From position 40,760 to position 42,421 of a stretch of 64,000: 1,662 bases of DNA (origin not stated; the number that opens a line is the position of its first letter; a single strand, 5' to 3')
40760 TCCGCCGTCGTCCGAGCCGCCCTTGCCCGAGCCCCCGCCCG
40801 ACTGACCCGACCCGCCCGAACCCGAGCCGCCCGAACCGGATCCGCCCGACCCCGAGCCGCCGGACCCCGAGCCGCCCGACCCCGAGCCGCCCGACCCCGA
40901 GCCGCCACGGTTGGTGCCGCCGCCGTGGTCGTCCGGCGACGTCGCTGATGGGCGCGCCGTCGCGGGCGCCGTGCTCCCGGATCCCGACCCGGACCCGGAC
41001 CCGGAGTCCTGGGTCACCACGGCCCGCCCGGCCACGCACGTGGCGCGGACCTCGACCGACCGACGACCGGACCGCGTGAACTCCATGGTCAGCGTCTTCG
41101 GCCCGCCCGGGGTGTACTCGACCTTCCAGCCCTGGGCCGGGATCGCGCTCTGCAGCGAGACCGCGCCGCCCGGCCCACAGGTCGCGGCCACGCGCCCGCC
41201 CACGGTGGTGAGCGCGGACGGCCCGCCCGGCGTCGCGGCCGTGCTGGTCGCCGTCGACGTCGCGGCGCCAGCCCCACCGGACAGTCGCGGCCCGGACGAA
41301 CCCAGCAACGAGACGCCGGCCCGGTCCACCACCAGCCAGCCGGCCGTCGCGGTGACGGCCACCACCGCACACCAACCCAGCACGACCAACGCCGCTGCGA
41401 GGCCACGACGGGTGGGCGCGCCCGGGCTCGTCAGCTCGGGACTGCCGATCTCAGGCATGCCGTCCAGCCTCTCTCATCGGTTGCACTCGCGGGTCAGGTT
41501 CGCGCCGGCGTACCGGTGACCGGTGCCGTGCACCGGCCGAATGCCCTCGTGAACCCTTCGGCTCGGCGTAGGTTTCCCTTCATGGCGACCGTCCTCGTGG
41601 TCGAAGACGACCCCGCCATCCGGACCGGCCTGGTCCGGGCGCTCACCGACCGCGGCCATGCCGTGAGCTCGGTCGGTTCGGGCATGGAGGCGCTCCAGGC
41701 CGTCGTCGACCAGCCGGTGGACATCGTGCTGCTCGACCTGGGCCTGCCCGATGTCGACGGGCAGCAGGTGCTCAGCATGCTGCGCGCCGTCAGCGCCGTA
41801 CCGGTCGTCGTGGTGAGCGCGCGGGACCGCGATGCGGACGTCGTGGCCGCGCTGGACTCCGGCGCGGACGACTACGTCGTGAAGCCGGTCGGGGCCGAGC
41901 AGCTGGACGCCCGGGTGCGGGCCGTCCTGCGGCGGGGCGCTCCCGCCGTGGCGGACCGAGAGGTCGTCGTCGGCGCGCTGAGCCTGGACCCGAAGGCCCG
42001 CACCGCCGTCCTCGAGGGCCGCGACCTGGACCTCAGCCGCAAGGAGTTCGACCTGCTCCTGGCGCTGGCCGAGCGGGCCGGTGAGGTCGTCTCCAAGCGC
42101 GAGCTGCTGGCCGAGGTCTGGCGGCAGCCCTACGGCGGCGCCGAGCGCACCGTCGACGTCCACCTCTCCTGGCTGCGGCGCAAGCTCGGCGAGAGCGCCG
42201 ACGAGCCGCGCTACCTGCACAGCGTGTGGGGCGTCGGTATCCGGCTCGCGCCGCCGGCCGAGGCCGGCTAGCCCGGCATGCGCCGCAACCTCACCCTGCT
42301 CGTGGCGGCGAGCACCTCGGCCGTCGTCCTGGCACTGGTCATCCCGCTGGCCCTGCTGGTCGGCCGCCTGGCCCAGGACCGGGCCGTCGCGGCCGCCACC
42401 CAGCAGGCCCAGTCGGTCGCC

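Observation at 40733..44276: Two-component system bracketed by two low-complexity exported proteins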

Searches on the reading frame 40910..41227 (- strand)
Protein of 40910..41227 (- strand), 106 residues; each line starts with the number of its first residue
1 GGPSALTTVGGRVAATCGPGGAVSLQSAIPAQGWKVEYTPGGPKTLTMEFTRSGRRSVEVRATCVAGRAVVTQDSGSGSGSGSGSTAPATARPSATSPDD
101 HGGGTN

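Call 31: search_protein_representatives(alignment_id=A2)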
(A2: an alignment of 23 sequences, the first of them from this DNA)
Query: 23 sequences, 101 profile positions. Proteins with E-value up to 0.001 (for the whole library): 1909; up to 1e-10: 209; up to 1e-30: 1. The best 150 are listed.
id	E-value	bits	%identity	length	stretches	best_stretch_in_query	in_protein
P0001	6.3e-32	125.9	-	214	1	2-100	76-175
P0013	1.9e-29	118.0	-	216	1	1-100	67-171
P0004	5.2e-29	116.6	-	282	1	1-100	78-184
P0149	8.3e-27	109.5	-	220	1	3-100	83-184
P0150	1.3e-22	96.1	-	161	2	1-79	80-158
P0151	8.3e-22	93.4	-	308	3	11-92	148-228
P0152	2.7e-21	91.8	-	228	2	8-89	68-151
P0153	4.5e-20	87.9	-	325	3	10-93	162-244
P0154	4.8e-20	87.8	-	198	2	5-99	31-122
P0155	1.0e-18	83.6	-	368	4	6-73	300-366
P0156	1.0e-18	83.6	-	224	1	1-100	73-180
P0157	1.5e-18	83.0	-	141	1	1-69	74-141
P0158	7.6e-18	80.7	-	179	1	2-101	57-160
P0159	9.6e-18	80.4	-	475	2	7-95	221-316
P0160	1.8e-17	79.5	-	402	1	2-89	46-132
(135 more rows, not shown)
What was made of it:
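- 41006..41218 (-): acc1 extracytoplasmic beta domain (residues 81-151): seven strands and two near-invariant Cys (C94, C141). The domain profile hits 1,909 cluster representatives (call 31).
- On Unnamed two-Cys beta-domain family (acc1 type): There are 1,909 library hits (call 31).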

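Call 34: search_protein_families(library=pfam, alignment_id=A3, max_evalue=0.001)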
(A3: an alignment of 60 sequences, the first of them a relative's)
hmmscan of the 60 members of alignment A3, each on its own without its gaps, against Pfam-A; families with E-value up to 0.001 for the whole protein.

A. member 1, P0149 (220 aa): 0 families

B. families by the number of members that match (of 60 scanned): 10 families
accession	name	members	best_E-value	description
PF00587.30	tRNA-synt_2b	1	2e-17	tRNA synthetase class II core domain (G, H, P, S and T)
PF17433.7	Glyco_hydro_49N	1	1.1e-06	Glycosyl hydrolase family 49 N-terminal Ig-like domain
PF11687.14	DUF3284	1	2.7e-05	Domain of unknown function (DUF3284)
PF09864.15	MliC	1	9.4e-05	Membrane-bound lysozyme-inhibitor of c-type lysozyme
PF24108.1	DUF7383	1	0.00011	Family of unknown function (DUF7383)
PF17656.6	ChapFlgA_N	1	0.00023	FlgA N-terminal domain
PF05751.16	FixH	1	0.00038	FixH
PF22807.2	TrAA12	1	0.0004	TrAA12-like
PF07987.16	DUF1775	1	0.00044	Domain of unkown function (DUF1775)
PF24745.1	DUF7693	1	0.00097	Domain of unknown function (DUF7693)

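Call 38: find_related_loci(query=A4, collection=genome_contigs, flank=7000)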
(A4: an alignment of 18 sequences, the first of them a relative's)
Query A4 (209 aa) in genome_contigs; peptide patterns used: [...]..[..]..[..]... (x = any residue, [..] = any of these).
576 stretches matched a pattern; 16 encode a relative of the query (tblastn E <= 1e-3); 16 distinct loci.
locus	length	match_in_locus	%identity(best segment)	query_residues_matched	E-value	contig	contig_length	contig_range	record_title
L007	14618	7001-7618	65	1-209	8e-60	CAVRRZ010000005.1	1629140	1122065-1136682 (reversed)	MAG: uncultured Actinomycetota bacterium isolate MFD03066.bin.2.7 genome assembly, contig: contig_2926, whole genome sho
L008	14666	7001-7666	50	1-209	2e-46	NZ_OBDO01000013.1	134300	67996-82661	Geodermatophilus sabuli strain DSM 46844, whole genome shotgun sequence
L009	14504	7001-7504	55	1-169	2e-43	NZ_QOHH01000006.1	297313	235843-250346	Blastococcus sp. TF02-09 NODE_6_length_297313_cov_405.983462, whole genome shotgun sequence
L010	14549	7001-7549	57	1-174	1e-43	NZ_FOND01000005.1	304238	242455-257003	Blastococcus tunisiensis strain DSM 46838, whole genome shotgun sequence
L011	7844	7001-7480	57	1-175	3e-42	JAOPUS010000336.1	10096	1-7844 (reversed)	MAG: Blastococcus sp. isolate RYN_128 scaffold_454783, whole genome shotgun sequence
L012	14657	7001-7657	50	1-209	6e-41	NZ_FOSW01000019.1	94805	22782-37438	Geodermatophilus ruber strain DSM 45317, whole genome shotgun sequence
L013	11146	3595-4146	51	1-175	2e-39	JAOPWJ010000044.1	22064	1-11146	MAG: Blastococcus sp. isolate RYN_171 scaffold_127642, whole genome shotgun sequence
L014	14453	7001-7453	56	1-147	4e-37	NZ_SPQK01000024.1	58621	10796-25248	Blastococcus sp. CT_GayMR16 NODE_24_length_58621_cov_116.672120, whole genome shotgun sequence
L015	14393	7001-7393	60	1-127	1e-35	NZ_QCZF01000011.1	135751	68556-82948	Blastococcus litoris strain GP-S2-8 scaffold_11, whole genome shotgun sequence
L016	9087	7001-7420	57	1-138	7e-34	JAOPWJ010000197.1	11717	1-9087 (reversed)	MAG: Blastococcus sp. isolate RYN_171 scaffold_424664, whole genome shotgun sequence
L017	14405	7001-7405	57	1-133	5e-34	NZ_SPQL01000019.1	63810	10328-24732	Blastococcus sp. CT_GayMR19 NODE_19_length_63810_cov_147.287110, whole genome shotgun sequence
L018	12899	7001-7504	52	1-165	2e-38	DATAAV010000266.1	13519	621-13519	MAG TPA_asm: Geodermatophilus sp. isolate SMAG_U6681 k141_4537289, whole genome shotgun sequence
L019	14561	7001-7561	45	1-171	2e-29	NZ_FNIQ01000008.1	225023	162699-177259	Geodermatophilus sp. DSM 45219, whole genome shotgun sequence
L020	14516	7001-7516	49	1-167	9e-28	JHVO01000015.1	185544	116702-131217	Geodermatophilaceae bacterium URHB0062 N552DRAFT_scaffold00012.12_C, whole genome shotgun sequence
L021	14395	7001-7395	64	1-130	7e-28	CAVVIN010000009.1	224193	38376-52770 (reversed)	MAG: uncultured Actinomycetota bacterium isolate MFD02840.bin.2.89 genome assembly, contig: contig_21792, whole genome s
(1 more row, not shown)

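Call 44: search_solved_structures(query=A2, max_evalue=10)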
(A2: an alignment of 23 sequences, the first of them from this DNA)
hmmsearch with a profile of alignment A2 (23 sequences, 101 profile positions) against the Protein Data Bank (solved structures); distinct sequences matched with E-value up to 10: 15.
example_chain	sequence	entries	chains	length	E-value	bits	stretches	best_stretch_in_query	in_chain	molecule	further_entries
4uj7_A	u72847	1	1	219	0.071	16.6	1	10-91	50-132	SURFACE LAYER PROTEIN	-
4uj6_A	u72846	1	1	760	0.11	15.9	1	10-91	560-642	SURFACE LAYER PROTEIN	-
4uic_A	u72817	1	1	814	0.13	15.7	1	10-91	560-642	SURFACE LAYER PROTEIN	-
8dul_L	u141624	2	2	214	0.23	14.9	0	3-28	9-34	Antibody Fab SKT05 light chain | Fab SKT05 light chain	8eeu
9t9m_L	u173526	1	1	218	0.3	14.6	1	4-40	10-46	Light chain of BGB149 antibody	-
4hhu_A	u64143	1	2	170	0.48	13.9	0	10-51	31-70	OR280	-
8dun_L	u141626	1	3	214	0.82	13.2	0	4-28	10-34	Antibody SKW11 light chain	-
5dd5_L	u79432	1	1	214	0.84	13.1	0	51-88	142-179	ANTI-HIV ANTIBODY DH570.9 FAB HEAVY CHAIN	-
6dzr_L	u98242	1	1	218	1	12.8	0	4-44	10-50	h38c2 light chain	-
7x8q_B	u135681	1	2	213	1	12.8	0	4-31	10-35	Antibody F10_A9 Fab, Light chain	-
6u85_L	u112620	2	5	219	1.1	12.8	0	4-44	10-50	antibody Fab Light chain | Antibody Light Chain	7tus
6wzt_L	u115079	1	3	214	1.4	12.4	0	51-93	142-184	Cyno antibody light chain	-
9omg_L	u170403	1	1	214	1.7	12.2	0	51-87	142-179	V033-Int1 light chain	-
8te7_C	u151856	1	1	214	2.1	11.9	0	51-87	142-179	TRNM-f.01 Fab Light Chain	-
5ftx_A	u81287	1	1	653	3.1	11.3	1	10-91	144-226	SURFACE LAYER PROTEIN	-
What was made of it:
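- Tried and rejected: A PDB sequence profile gave only a weak match (E 0.07) to an Ig-like S-layer domain (call 44).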

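Call 53: predict_structure(alignment_id=A2)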
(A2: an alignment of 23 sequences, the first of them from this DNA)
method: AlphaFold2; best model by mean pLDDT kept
length: 106 residues; sequences in the alignment: 23
mean_pLDDT: 80.8   pTM: 0.64
mean pLDDT of the five models: 80.8, 80.3, 80.0, 78.0, 77.2
residues with pLDDT >= 90: 63; 70-90: 12; 50-70: 12; < 50: 19
segments of 3 or more residues with pLDDT < 50: 77-87, 89-95
pLDDT, mean of each block of 10 residues (from residue 1): 93 95 96 95 93 91 95 68 46 50 56
secondary structure, 60 per line:
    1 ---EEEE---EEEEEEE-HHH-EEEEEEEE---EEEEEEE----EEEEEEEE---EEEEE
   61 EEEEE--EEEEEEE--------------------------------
elements in order: E4-7 E11-17 E23-30 E34-40 E45-52 E56-65 E68-74

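Call 86: fold_search(model_id=the predicted structure, library=pdb)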
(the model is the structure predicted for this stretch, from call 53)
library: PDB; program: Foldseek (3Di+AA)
matches with E <= 10: 266; with E <= 0.001: 0
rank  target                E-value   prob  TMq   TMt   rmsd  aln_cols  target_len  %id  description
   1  6jci                  1.1e+00  0.44  0.35  0.07   4.8        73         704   12  Crystal structure of Prolyl Endopeptidase from Haliotis discus hannai with SUAM-14746 (released 2020-02-05)
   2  7aex                  1.2e+00  0.63  0.32  0.14   2.9        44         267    7  NRD-HEPN domains (N-terminal truncation) of Escherichia coli RnlA endoribonuclease (released 2021-06-09)
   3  6s99_A                1.2e+00  0.18  0.30  0.29   7.6        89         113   10  Dimethylated fusion protein of RSL and trimeric coiled coil in complex with cucurbit[7]uril (released 2020-08-26)
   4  6zuk_D                1.3e+00  0.25  0.32  0.37   6.7        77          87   12  Crystal structure of dimethylated RSL-N23H/G68H (RSL-B6) in complex with cucurbit[7]uril and zinc (released 2020-11-25)
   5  7oxx_A                1.4e+00  0.09  0.22  0.18  11.6       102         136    4  CrabP2 mutant R30AK31A (released 2022-07-13)
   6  3dcx_B                1.4e+00  0.07  0.17  0.16   9.1        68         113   13  Crystal structure of a duf1696 family protein with a pleckstrin-homology domain (shew_0819) from shewanella loihica pv (released 2008-07-29)
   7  6hkr                  1.5e+00  0.30  0.35  0.28   9.1        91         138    5  Human Cellular Retinoic Acid Binding Protein II (CRABPII) with bound synthetic retinoid DC271. (released 2018-11-28)
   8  6t99_A                1.5e+00  0.10  0.26  0.30  11.1        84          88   12  Crystal structrue of RSL W31YW76Y lectin mutant in complex with alpha-methylfucoside (released 2020-04-22)
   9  4ykm_A                1.6e+00  0.30  0.36  0.29   9.0        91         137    8  Crystal structure of the R111K:Y134F:T54V:R132Q:P39Q:R59Y:A32W:F3Q mutant of human Cellular Retinoic Acid Binding Prot (released 2016-03-09)
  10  4fpw_A                1.7e+00  0.16  0.29  0.21   9.5       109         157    9  Crystal Structure of CalU16 from Micromonospora echinospora. Northeast Structural Genomics Consortium Target MiR12. (released 2012-12-12)
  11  6t99_B                1.7e+00  0.09  0.26  0.30  12.6        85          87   12  Crystal structrue of RSL W31YW76Y lectin mutant in complex with alpha-methylfucoside (released 2020-04-22)
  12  6t9b_F                1.8e+00  0.13  0.29  0.32   7.7        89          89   10  Crystal structrue of RSL W31A lectin mutant in complex with alpha-methylfucoside (released 2020-04-22)
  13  7pq5                  1.9e+00  0.28  0.36  0.04  11.8        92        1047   10  Photorhabdus laumondii T6SS-associated Rhs protein carrying the Tre23 toxin domain (released 2021-12-01)
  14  11if                  2.0e+00  0.21  0.27  0.18   3.6        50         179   16  Crystal Structure of an exported phospholipid binding protein from Bordetella pertussis in complex with Di-palmitoyl-3-s (released 2026-03-11)
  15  7ry5_AAA              2.0e+00  0.16  0.33  0.26   9.2        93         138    8  Cellular Retinoic Acid Binding Protein II with Bound Inhibitor 4-[6-({4-[(fluorosulfonyl)oxy]phenyl}ethynyl)-4,4-dim (released 2021-12-15)
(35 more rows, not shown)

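Call 92: search_protein_families(library=ncbifam, alignment_id=A3, max_evalue=0.001)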
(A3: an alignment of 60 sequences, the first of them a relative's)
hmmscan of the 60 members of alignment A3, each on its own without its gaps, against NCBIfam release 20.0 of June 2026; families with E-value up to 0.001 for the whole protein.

A. member 1, P0149 (220 aa): 0 families

B. families by the number of members that match (of 60 scanned): 16 families
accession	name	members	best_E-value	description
NF033761.1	gliding_GltJ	3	0.00041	adventurous gliding motility protein GltJ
NF006625.0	PRK09194.1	1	7.7e-101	proline--tRNA ligase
TIGR00409.1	proS_fam_II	1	1.6e-79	proline--tRNA ligase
NF008979.1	PRK12325.1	1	2.3e-74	proline--tRNA ligase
TIGR00418.1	thrS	1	4.8e-19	threonine--tRNA ligase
TIGR00408.1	proS_fam_I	1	3.5e-16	proline--tRNA ligase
NF003068.0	PRK03991.1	1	2.2e-06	threonine--tRNA ligase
NF053768.1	CIS12_fam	1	1.4e-05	CIS12 family contractile injection system protein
NF033776.1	stress_YhcN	1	0.00019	peroxide/acid stress response protein YhcN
NF005864.0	PRK07799.1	1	0.0002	crotonase/enoyl-CoA hydratase family protein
NF003211.1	PRK04173.1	1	0.00025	glycine--tRNA ligase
TIGR00414.1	serS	1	0.0004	serine--tRNA ligase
NF041482.1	ADPrt_Strmyces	1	0.00051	ADP-ribosyltransferase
TIGR00389.1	glyS_dimeric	1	0.00058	glycine--tRNA ligase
TIGR00442.1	hisS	1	0.00066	histidine--tRNA ligase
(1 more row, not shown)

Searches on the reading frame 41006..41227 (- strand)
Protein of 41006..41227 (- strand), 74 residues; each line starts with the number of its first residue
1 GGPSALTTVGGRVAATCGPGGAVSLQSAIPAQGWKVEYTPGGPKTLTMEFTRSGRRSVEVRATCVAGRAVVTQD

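Call 63: search_dna_similar(query=window:41006-41227:-, collection=plasmids, mode=protein, max_evalue=0.01, max_rows=20)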
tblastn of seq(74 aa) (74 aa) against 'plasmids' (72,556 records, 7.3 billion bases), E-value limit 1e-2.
No match.

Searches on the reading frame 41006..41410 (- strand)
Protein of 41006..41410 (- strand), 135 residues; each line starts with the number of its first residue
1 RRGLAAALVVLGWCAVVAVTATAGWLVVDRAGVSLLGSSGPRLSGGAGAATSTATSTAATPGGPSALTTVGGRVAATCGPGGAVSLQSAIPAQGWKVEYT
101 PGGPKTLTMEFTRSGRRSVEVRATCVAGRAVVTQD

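Call 56: find_related_loci(query=window:41006-41410:-, collection=metagenome_contigs, flank=5000)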
Query seq(135 aa) (135 aa) in metagenome_contigs; peptide patterns used: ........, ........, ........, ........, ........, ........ (x = any residue, [..] = any of these).
600 stretches matched a pattern, but none encodes a relative of the query by tblastn (E <= 1e-3).

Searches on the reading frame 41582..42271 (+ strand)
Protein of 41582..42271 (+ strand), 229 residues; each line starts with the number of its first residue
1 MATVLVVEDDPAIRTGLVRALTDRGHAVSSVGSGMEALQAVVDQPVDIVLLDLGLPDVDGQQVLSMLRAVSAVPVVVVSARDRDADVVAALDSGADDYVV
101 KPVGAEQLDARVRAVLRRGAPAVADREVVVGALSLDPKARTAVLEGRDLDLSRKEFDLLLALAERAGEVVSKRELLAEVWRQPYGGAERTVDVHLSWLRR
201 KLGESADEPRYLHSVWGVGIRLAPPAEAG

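Call 3: search_protein_families(library=pfam, proteins=[window:41582-42271:+], max_evalue=0.01)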
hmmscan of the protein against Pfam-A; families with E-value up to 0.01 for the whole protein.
window:41582-42271:+ (229 aa): 2 families
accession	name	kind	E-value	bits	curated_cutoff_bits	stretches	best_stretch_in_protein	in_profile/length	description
PF00072.30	Response_reg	-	1.6e-27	96.3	30.2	1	4-113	1-111/111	Response regulator receiver domain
PF00486.34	Trans_reg_C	-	9e-24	83.8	26.2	1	146-222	1-77/77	Transcriptional regulatory protein, C terminal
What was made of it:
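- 41582..42271 (+): OmpR/PhoB-family response regulator (229 aa). Pfam (call 3).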

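Call 6: search_protein_families(library=ncbifam, proteins=[window:41582-42271:+], max_evalue=0.1)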
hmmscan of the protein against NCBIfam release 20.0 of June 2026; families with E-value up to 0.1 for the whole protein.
window:41582-42271:+ (229 aa): 106 families (the best 25 are shown)
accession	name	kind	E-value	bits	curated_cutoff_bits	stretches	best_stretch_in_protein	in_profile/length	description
NF040689.1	MtrAB_MtrA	equivalog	4.5e-50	170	300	1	4-221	1-217/219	MtrAB system response regulator MtrA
NF041733.1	resp_reg_CseB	equivalog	4.5e-49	166.9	350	1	3-206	2-215/228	two-component system response regulator CseB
NF008296.0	PRK11083.1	equivalog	5.9e-49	166.5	273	1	2-220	4-223/228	two-component system response regulator CreB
NF045944.1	ResRegRpaBCyano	equivalog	1.5e-47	161.9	330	1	5-220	1-225/229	response regulator transcription factor RpaB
TIGR02154.1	PhoB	equivalog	2.2e-47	161.2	296.2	1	2-222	3-225/226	phosphate regulon transcriptional regulator PhoB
NF007928.2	PRK10643.1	equivalog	3.3e-43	147.9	330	1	4-206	3-205/216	two-component system response regulator PmrA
NF033117.2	vanR_ACDEGLN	exception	5.9e-43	147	350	1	4-221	1-224/226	VanR-ABDEGLN family response regulator transcription factor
NF007820.0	PRK10529.1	equivalog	6.9e-43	146.7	325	1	1-223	1-224/225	two-component system response regulator KdpE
TIGR01387.1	cztR_silR_copR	subfamily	7.7e-43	146.7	279.2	1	4-220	1-216/218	heavy metal response regulator transcription factor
NF053854.1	RespRegPhoBBctds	equivalog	1.9e-42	145.2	270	1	4-207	1-212/225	two-component system response regulator PhoB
NF040534.1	resp_reg_YycF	equivalog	4.3e-42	143.9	340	1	3-221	2-226/231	response regulator YycF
NF007982.1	PRK10710.1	equivalog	7.5e-42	143.5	380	1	2-222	8-227/235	envelope stress response regulator BaeR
NF007005.1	PRK09468.1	equivalog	3.2e-40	138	331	1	3-224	5-233/237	osmolarity response regulator transcription factor OmpR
NF033120.0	vanR_FM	exception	5.6e-40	137.4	460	1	3-221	5-228/231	vancomycin resistance response regulator transcription factor, VanR-F/VanR-M family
NF008567.0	PRK11517.1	equivalog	1.1e-39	136.1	353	1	4-222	3-218/223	response regulator transcription factor HprR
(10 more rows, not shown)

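Call 42: search_solved_structures(query=window:41582-42271:+, max_evalue=1e-20)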
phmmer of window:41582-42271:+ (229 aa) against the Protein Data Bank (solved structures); distinct sequences matched with E-value up to 1e-20: 41.
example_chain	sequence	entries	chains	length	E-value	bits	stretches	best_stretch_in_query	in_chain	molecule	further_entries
1ys6_A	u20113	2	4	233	2.3e-42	148.1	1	3-222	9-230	Transcriptional regulatory protein prrA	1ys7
2gwr_A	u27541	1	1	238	1.4e-38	135.7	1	4-227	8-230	DNA-binding response regulator mtrA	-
2oqr_A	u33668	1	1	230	1.5e-38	135.6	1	3-222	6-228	Sensory transduction protein regX3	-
4kfc_A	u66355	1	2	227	3.6e-38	134.4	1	1-222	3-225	KDP operon transcriptional regulatory protein KdpE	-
3q9s_A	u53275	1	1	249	5.5e-38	133.8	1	4-204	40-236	DNA-binding response regulator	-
4kny_A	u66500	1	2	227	6.5e-38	133.5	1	1-221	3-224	KDP operon transcriptional regulatory protein KdpE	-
6lgq_D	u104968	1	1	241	2.1e-37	131.9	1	1-221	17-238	DNA-binding response regulator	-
8jo2_H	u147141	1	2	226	2.7e-36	128.2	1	4-206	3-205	DNA-binding transcriptional regulator BasR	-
4s04_A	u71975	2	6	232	3e-36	128.1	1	4-206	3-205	DNA-binding transcriptional regulator BasR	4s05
4b09_A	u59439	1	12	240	3.3e-33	118.2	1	4-222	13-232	TRANSCRIPTIONAL REGULATORY PROTEIN BAER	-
9dvt_R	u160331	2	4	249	2.9e-32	115.1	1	4-227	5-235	DNA-binding dual master transcriptional regulator RpaA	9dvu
9ji3_J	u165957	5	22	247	1.9e-31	112.4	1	2-225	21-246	DNA-binding response regulator | Possible two component system response transcriptional positive regulator PhoP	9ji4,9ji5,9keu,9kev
3r0j_A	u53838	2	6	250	2e-31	112.4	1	2-225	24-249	POSSIBLE TWO COMPONENT SYSTEM RESPONSE TRANSCRIPTIONAL POSITIVE REGULATOR PHOP | Response regulator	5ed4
7e1b_A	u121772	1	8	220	6.7e-30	107.4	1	3-203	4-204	DNA-binding response regulator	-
1p2f_A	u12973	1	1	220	9.8e-29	103.5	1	4-221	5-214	Response Regulator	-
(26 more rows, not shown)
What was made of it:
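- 41582..42271 (+): The best solved relative is M. tuberculosis PrrA at 148 bits (call 42).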
